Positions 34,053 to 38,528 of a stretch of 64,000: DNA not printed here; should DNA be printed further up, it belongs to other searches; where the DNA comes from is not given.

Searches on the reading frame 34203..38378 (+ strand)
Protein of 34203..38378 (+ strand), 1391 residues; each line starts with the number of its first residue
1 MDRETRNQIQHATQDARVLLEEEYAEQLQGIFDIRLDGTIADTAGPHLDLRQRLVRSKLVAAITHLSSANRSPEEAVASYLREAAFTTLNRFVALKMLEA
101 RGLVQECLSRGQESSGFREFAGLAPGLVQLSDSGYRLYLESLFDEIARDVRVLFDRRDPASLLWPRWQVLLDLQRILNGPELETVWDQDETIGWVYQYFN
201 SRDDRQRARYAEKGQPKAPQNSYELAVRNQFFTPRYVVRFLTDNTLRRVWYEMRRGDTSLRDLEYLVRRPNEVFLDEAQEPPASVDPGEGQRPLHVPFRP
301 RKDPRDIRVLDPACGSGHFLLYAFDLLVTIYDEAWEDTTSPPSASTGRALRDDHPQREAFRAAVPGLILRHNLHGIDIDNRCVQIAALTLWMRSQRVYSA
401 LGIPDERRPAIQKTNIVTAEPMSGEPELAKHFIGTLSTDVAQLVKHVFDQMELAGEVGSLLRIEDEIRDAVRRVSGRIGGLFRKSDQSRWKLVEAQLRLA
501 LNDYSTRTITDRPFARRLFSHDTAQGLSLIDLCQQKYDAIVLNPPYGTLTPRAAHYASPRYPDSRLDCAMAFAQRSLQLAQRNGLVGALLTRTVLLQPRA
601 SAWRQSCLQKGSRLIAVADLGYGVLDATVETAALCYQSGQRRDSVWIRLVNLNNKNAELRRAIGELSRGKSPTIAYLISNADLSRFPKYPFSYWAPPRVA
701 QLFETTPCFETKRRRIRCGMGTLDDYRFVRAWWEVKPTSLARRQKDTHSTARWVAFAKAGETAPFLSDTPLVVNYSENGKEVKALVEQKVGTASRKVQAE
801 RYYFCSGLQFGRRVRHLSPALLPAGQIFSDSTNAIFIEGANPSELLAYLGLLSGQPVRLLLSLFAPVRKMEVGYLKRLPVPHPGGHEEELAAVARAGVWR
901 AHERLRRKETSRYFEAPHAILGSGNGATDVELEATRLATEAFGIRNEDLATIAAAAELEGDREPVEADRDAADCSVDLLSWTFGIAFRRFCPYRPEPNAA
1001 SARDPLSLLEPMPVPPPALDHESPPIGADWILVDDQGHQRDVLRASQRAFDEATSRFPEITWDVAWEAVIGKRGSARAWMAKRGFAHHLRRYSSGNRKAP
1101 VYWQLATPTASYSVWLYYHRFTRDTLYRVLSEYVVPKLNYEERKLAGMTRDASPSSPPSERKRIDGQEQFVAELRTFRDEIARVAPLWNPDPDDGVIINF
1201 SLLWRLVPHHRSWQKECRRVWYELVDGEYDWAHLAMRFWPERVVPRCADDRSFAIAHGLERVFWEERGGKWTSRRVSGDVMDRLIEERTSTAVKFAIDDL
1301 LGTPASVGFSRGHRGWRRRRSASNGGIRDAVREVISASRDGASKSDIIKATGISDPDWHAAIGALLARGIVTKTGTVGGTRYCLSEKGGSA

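Call 7: search_protein_families(library=pfam, proteins=[window:34203-38378:+])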
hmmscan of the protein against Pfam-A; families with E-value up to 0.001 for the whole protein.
window:34203-38378:+ (1391 aa): 3 families
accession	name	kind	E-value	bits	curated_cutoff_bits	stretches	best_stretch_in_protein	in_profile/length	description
PF07669.17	Eco57I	-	5.4e-10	40.1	25.3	1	371-608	1-154/171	Eco57I restriction-modification methylase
PF20473.4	MmeI_Mtase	-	8.7e-08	32.1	27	1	306-396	20-88/259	MmeI, DNA-methyltransferase domain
PF01170.24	UPF0020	-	0.00071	19.8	22.3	0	307-387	30-93/197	RMKL-like, methyltransferase domain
